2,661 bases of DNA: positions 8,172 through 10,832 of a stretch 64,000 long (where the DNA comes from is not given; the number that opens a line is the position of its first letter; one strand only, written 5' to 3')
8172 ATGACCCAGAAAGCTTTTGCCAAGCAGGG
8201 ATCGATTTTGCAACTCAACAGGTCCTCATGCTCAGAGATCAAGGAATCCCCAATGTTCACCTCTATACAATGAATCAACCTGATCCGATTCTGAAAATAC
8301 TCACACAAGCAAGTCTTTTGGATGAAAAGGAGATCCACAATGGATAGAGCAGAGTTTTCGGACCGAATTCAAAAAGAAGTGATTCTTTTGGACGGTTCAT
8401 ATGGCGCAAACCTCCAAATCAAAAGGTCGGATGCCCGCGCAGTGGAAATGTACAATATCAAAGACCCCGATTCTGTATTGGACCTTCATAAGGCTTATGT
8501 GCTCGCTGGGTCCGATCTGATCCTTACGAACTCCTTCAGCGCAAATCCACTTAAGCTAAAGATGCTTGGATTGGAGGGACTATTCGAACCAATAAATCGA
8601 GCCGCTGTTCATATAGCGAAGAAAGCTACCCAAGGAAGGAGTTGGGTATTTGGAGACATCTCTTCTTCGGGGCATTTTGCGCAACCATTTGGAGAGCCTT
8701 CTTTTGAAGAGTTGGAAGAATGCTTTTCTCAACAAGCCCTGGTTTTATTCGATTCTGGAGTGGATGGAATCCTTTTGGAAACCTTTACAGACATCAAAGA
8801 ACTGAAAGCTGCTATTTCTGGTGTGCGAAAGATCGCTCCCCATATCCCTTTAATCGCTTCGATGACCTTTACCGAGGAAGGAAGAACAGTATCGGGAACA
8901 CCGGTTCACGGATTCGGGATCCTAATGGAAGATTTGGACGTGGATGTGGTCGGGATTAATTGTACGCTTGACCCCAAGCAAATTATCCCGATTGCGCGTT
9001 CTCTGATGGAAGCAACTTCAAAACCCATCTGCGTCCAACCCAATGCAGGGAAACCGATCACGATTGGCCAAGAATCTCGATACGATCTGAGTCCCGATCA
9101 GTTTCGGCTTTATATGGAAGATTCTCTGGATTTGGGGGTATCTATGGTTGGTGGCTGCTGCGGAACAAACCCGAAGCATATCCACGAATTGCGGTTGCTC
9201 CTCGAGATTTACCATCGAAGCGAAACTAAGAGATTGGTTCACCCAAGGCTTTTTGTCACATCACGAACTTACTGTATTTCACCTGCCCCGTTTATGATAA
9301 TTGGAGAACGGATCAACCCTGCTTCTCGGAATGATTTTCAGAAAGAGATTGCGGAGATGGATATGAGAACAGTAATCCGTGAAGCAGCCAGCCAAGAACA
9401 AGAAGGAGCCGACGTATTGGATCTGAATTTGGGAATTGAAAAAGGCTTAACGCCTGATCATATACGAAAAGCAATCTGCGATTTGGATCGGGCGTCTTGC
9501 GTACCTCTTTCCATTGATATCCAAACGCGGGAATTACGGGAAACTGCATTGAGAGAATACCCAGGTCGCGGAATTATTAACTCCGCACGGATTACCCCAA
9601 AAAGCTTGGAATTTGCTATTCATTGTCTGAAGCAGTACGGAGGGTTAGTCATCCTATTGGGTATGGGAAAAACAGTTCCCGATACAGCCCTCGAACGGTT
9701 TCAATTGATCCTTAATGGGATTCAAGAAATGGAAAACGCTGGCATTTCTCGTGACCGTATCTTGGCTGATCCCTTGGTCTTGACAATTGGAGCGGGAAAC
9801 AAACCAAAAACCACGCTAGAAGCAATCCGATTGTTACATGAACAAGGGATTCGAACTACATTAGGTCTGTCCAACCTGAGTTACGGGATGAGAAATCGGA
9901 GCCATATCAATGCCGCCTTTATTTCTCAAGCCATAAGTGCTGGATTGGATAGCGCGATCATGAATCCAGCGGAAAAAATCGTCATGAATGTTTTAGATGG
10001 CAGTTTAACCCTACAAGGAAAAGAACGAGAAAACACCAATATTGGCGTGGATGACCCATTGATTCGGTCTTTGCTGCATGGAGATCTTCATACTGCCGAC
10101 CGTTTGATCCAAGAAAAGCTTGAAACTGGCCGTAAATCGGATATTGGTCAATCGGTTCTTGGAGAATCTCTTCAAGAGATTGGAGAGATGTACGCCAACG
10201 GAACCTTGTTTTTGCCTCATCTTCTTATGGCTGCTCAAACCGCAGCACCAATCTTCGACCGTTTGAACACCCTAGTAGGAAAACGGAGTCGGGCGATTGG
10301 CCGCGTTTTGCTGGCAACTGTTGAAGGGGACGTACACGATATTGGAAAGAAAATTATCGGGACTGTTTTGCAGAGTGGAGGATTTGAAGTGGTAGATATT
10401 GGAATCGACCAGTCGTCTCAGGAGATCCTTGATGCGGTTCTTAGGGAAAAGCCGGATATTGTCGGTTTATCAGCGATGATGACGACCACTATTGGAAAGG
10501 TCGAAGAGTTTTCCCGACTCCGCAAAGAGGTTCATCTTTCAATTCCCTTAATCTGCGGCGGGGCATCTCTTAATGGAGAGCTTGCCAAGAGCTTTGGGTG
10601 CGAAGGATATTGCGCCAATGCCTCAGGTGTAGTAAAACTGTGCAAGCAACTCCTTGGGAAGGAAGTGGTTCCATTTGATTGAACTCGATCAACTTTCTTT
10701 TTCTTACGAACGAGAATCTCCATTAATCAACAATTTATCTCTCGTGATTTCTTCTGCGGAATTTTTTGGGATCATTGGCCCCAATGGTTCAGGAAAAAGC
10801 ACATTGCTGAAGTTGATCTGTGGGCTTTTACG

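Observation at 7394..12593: met operon metF-metH extended by an orphan ABC ATPase and a NYN-domain protein, with MetH lacking its reactivation domain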

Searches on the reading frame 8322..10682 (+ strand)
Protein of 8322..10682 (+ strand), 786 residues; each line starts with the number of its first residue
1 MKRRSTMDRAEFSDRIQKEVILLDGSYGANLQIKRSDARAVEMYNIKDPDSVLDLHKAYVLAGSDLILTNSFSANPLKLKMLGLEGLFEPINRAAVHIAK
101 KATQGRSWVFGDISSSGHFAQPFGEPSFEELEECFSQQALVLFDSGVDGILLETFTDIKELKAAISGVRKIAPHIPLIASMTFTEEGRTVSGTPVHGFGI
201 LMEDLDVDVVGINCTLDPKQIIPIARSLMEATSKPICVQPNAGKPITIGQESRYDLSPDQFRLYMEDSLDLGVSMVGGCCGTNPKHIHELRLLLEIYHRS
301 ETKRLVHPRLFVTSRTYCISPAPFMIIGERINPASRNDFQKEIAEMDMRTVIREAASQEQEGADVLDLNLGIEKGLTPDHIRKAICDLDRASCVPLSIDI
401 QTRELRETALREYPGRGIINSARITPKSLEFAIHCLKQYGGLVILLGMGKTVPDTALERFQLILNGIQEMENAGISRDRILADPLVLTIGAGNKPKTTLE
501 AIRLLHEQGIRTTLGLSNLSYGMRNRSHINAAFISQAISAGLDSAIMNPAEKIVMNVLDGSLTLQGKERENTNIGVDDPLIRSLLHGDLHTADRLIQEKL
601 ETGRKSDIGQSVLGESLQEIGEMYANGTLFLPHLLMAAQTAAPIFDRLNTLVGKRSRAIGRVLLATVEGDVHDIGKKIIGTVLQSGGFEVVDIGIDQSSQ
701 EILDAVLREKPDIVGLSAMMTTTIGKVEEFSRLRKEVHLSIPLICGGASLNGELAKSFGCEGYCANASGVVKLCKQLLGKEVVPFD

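Call 3: search_protein_families(library=pfam, proteins=[window:8322-10682:+], max_evalue=0.01)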
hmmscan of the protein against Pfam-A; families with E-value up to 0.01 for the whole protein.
window:8322-10682:+ (786 aa): 4 families
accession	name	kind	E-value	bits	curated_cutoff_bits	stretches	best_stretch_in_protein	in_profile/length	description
PF02574.22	S-methyl_trans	-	8.7e-63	213.3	22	1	22-291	2-280/283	Homocysteine S-methyltransferase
PF02310.24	B12-binding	-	9.9e-25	87.2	32.1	1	660-749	1-90/121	B12 binding domain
PF00809.28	Pterin_bind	-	4.8e-16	59.6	25.5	1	329-547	2-243/244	Pterin binding enzyme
PF02607.22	B12-binding_2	-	3.1e-10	40.5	23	1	578-648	3-73/74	B12 binding domain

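Call 9: search_protein_families(library=ncbifam, proteins=[window:8340-10682:+], max_evalue=0.01)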
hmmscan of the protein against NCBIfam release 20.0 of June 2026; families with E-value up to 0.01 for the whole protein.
window:8340-10682:+ (780 aa): 19 families
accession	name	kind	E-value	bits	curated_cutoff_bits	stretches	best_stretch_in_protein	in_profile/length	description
TIGR02082.1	metH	equivalog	2e-113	380.1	1010.85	2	13-553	4-596/1182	methionine synthase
NF007024.0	PRK09490.1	equivalog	5.2e-86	289.5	1497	2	33-556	55-616/1234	methionine synthase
NF006396.0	PRK08645.1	equivalog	4.7e-75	252.9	453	1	5-297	3-293/611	bifunctional homocysteine S-methyltransferase/methylenetetrahydrofolate reductase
NF005719.0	PRK07535.1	domain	1.6e-50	171.8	259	1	318-565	1-251/268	methyltetrahydrofolate:corrinoid/iron-sulfur protein methyltransferase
NF005718.0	PRK07534.1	equivalog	3.3e-44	151.5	338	1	11-296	12-302/337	betaine--homocysteine S-methyltransferase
TIGR02370.1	pyl_corrinoid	subfamily_domain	2e-35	122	215.3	1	584-762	12-195/197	methyltransferase cognate corrinoid protein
NF041607.1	dimeth_corrin_MtbC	equivalog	6.1e-35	120.6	350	1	599-772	26-203/203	dimethylamine corrinoid protein MtbC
NF040655.1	MtaC_Meth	equivalog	2e-33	115.5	420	1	575-774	40-240/253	methanol--corrinoid protein MtaC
NF040758.1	CODH_ACS_meth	exception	3.2e-31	108.6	370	1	318-555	4-245/261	carbon monoxide dehydrogenase/acetyl-CoA synthase methytransferase subunit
NF040669.1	MtaC2_Meth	equivalog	1.5e-30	106.5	450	1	575-772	47-246/267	methanol--corrinoid protein MtaC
NF047996.1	corrin_MtgC_2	exception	4.8e-29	101.4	370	1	593-772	27-210/212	glycine betaine-specific corrinoid protein MtgC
NF007020.0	PRK09485.1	equivalog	1.8e-28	99.5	215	1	11-285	10-300/306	homocysteine S-methyltransferase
NF047995.1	corrinoid_MtgC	exception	1.3e-24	86.9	310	1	587-774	25-215/215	glycine betaine-specific corrinoid protein MtgC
NF002612.0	PRK02261.1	equivalog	2.6e-09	36.7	110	1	656-742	6-93/148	methylaspartate mutase subunit S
NF052513.1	TransRegCarH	equivalog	7.7e-09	35.2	400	1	570-754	83-261/274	HTH-type transcriptional repressor CarH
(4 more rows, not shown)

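Call 42: search_solved_structures(query=window:8340-10682:+, max_evalue=1e-20)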
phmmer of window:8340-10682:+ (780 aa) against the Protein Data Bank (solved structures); distinct sequences matched with E-value up to 1e-20: 16.
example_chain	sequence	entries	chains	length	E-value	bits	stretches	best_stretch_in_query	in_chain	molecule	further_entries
1q7m_A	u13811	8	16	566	4e-138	464.9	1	2-561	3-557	5-methyltetrahydrofolate S-homocysteine methyltransferase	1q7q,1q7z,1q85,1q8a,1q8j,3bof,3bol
8ssc_A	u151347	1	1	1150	2.2e-78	267.3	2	36-546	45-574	Methionine synthase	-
8g3h_A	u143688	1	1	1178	8.3e-78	265.4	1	12-545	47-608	Methionine synthase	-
9cbp_A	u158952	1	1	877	4.6e-76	259.7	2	35-545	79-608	Methionine synthase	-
9cbr_A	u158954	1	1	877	1.8e-75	257.7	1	35-545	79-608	Methionine synthase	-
9ssp_A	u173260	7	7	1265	8.4e-68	232.4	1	36-545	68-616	Methionine synthase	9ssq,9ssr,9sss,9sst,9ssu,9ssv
4ccz_A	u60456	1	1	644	1.8e-48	168.4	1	36-545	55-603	METHIONINE SYNTHASE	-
9cbq_A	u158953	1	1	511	1.3e-40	142.5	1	574-747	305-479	Methionine synthase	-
9cbo_A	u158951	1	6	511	1.4e-40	142.3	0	574-747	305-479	Methionine synthase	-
1y80_A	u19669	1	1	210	1e-27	99.8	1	604-772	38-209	Predicted cobalamin binding protein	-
4jgi_A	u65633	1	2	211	3.1e-25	91.6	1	607-773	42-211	Putative uncharacterized protein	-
2i2x_B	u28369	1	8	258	7.1e-25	90.5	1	573-771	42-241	Methyltransferase 1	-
7xcn_M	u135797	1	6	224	8.8e-23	83.5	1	607-770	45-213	Trimethylamine methyltransferase corrinoid protein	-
8ssd_A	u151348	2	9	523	8.3e-22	80.3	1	577-747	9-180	Methionine synthase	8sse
1bmt_A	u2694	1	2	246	1.4e-21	79.6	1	595-745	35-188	METHIONINE SYNTHASE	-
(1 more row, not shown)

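Call 55: find_homologous_proteins(query=window:8340-10682:+, max_evalue=1e-50)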
Query window:8340-10682:+ (780 aa): 5077 proteins with E <= 1e-50 among 8000 candidates; the best 120 are listed.
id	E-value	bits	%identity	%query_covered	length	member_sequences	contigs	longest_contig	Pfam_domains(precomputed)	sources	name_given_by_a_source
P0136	0.0e+0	1738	100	100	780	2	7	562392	PF02574.23,PF02607.23,PF00809.29,PF02310.25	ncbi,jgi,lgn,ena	-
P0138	0.0e+0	1512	86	100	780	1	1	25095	PF02574.23,PF02607.23,PF00809.29,PF02310.25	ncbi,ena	-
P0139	0.0e+0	1115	65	99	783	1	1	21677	PF02574.23,PF02607.23,PF00809.29,PF02310.25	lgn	-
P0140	1.1e-250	852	51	99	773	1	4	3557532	PF02574.23,PF02607.23,PF00809.29,PF02310.25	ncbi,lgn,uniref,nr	ncbi:homocysteine methyltransferase [Anoxybacter fermentans]|uniref:Methionine synthase n=1 Tax=Anox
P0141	3.7e-250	850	51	99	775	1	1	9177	PF02574.23,PF02607.23,PF00809.29,PF02310.25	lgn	-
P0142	4.4e-244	830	50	99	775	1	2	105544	PF02574.23,PF02607.23,PF00809.29,PF02310.25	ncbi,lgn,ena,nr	ncbi:MAG: homocysteine S-methyltransferase family protein [Halanaerobiales bacterium]|nr:homocystein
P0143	1.4e-242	825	50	99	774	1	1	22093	PF02574.23,PF02607.23,PF00809.29,PF02310.25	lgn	-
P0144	3.2e-240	817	50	99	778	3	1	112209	PF02574.23,PF02607.23,PF00809.29,PF02310.25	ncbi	-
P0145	1.0e-238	812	51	99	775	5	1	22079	PF02574.23,PF02607.23,PF00809.29,PF02310.25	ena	-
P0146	1.0e-237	809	50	99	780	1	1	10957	PF02574.23,PF02607.23,PF00809.29,PF02310.25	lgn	-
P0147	1.8e-237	808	49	99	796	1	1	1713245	PF02574.23,PF02607.23,PF00809.29,PF02310.25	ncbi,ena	-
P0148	5.3e-237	807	49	99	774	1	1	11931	PF02574.23,PF02607.23,PF00809.29,PF02310.25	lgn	-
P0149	5.3e-237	807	49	99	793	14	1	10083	PF02574.23,PF02607.23,PF00809.29,PF02310.25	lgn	-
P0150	1.1e-235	802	48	99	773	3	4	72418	PF02574.23,PF02607.23,PF00809.29,PF02310.25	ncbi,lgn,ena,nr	ncbi:MAG: homocysteine S-methyltransferase family protein [Candidatus Cloacimonetes bacterium]|nr:ho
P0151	2.0e-235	801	49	99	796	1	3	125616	PF02574.23,PF02607.23,PF00809.29,PF02310.25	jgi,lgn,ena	-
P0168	1.3e-228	779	47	99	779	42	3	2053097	PF02574.23,PF02607.23,PF00809.29,PF02310.25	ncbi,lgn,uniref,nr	ncbi:homocysteine S-methyltransferase family protein [Defluviitoga tunisiensis]|uniref:Methionine sy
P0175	4.0e-227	774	48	99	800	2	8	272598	PF02574.23,PF02607.23,PF00809.29,PF02310.25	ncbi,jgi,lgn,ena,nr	ncbi:MAG TPA: homocysteine S-methyltransferase family protein [Bacteroidales bacterium]|nr:homocyste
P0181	1.2e-224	766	49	99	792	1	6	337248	PF02574.23,PF02607.23,PF00809.29,PF02310.25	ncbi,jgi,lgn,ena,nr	ncbi:MAG TPA: homocysteine S-methyltransferase family protein [Thermotogota bacterium]|nr:homocystei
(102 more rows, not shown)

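Call 56: find_encoding_contigs(protein=P0175, flank=8000, max_places=1)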
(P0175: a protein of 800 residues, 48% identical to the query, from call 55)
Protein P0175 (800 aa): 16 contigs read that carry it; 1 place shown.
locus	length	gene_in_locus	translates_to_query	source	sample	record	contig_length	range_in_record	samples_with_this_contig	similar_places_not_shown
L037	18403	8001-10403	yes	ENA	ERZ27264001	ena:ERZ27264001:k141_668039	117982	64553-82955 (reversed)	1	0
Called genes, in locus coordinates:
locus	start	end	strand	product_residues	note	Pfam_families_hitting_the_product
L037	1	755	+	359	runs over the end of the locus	PF16240:DUF4899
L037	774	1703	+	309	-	PF04055:Radical_SAM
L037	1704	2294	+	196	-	PF01184:Gpr1_Fun34_YaaH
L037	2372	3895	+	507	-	-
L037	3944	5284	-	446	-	PF01554:MatE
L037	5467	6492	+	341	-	PF16240:DUF4899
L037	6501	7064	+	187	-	-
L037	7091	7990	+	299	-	PF02219:MTHFR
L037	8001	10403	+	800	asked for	PF02574:S-methyl_trans, PF00809:Pterin_bind, PF02607:B12-binding_2, PF02310:B12-binding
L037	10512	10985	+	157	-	PF03885:DUF327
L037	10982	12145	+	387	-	PF13177:DNA_pol3_delta2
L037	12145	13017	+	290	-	PF04468:PSP1, PF28472:PSP1_3rd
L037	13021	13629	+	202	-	PF06325:PrmA (weak), PF05175:MTS, PF13649:Methyltransf_25, PF13847:Methyltransf_31, PF08241:Methyltransf_11 (weak), PF08242:Methyltransf_12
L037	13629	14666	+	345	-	-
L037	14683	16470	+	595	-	PF00990:GGDEF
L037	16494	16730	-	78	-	PF00462:Glutaredoxin, PF13417:GST_N_3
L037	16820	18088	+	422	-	PF13742:tRNA_anti_2, PF02601:Exonuc_VII_L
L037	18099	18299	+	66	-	-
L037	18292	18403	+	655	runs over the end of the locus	PF13292:DXP_synthase_N, PF02775:TPP_enzyme_C (weak), PF02779:Transket_pyr, PF02780:Transketolase_C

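Call 57: find_encoding_contigs(protein=P0168, flank=8000, max_places=1)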
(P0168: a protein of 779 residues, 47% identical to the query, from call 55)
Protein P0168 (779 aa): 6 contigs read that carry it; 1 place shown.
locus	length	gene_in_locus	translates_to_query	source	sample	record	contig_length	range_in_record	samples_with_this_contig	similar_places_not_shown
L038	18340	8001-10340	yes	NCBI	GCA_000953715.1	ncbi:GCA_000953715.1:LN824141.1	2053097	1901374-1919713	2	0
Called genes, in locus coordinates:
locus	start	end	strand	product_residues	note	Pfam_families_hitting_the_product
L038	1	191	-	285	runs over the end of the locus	PF01418:HTH_6, PF01380:SIS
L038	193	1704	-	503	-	PF00478:IMPDH (faint), PF04131:NanE, PF00480:ROK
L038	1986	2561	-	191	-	PF01625:PMSR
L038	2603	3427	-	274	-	PF04951:Peptidase_M55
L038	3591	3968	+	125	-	PF01475:FUR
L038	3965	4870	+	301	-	PF01297:ZnuA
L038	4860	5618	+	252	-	PF00005:ABC_tran, PF02463:SMC_N (faint), PF13304:AAA_21 (faint)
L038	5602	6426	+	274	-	PF00950:ABC-3, PF01032:FecCD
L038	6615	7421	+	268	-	PF00702:Hydrolase, PF13344:Hydrolase_6, PF13419:HAD_2 (faint), PF13242:Hydrolase_like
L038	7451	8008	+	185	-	-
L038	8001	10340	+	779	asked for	PF02574:S-methyl_trans, PF00809:Pterin_bind, PF02607:B12-binding_2, PF02310:B12-binding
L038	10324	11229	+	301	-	PF00248:Aldo_ket_red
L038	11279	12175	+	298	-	PF00288:GHMP_kinases_N, PF08544:GHMP_kinases_C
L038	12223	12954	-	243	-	PF01925:TauE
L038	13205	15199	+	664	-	PF22745:Nlig-Ia, PF01653:DNA_ligase_aden, PF03120:OB_DNA_ligase, PF03119:DNA_ligase_ZBD, PF12826:HHH_2, PF14520:HHH_5, PF00533:BRCT, PF12738:PTCB-BRCT, +1 more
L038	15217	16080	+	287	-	PF02645:DegV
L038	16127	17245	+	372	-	-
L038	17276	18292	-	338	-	PF00365:PFK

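Call 58: search_solved_structures(query=L038:7451-8008:+, max_evalue=1, show_alignments=1)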
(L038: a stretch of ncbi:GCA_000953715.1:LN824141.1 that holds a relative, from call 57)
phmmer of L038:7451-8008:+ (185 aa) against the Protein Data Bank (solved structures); distinct sequences matched with E-value up to 1: 25.
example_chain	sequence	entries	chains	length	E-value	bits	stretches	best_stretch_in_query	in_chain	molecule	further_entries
1j6r_A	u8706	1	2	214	3.1e-14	56.4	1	17-183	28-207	METHIONINE SYNTHASE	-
4rv1_A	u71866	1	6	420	0.00038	23.5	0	89-142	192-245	Engineered Protein OR497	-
4hxt_A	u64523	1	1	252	0.05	16.6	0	89-142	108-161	De Novo Protein OR329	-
4rzp_A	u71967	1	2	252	0.072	16.1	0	88-142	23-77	Engineered Protein OR366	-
6s9o_A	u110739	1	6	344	0.08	16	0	92-133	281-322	designed Armadillo repeat protein with internal Lock1 fused to target peptide KRKRKLKFKR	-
6s9p_A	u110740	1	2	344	0.092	15.8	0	92-133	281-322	internal Lock2 fused to target peptide KRKAKITWKR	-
6s9l_A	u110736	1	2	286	0.1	15.6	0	91-132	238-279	KR4KLSF Lock1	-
5mfm_A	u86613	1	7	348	0.12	15.4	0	91-136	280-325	YIIIM6AII_GS11_(KR)5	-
5mfm_C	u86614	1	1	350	0.13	15.3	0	91-136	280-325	Importin subunit alpha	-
4pls_A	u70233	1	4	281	0.14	15.2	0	92-131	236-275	Arm00010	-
4plq_A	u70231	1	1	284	0.15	15.1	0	92-131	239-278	Arm00011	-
4plr_A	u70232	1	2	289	0.16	15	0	92-131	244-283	Arm00008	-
5mfd_A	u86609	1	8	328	0.2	14.7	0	92-132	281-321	YIIIM''6AII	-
5mfl_A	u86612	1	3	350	0.22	14.5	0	92-132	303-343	(KR)5_GS10_YIIIM6AII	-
6s9m_A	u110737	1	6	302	0.26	14.3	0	92-133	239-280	Lock2_KRKRKAKITW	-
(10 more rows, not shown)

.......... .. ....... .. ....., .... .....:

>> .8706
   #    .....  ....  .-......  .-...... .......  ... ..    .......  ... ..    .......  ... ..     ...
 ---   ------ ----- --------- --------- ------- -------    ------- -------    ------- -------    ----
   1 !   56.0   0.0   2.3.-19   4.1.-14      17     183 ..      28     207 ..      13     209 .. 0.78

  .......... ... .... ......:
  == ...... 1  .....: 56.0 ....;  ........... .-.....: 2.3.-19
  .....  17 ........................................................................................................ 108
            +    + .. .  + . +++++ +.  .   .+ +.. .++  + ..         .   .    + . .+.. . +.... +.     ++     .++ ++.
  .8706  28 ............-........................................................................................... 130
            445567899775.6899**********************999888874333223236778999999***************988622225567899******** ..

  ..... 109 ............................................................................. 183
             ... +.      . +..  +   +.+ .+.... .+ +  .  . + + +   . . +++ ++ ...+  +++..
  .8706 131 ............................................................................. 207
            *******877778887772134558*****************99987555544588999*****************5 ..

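Call 59: search_solved_structures(query=L037:6501-7064:+, max_evalue=1)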
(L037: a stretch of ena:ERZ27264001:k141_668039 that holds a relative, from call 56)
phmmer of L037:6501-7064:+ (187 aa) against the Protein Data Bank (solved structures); distinct sequences matched with E-value up to 1: 1.
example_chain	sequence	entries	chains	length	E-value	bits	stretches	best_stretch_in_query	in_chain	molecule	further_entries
1j6r_A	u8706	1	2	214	3.4e-16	62.8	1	21-187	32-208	METHIONINE SYNTHASE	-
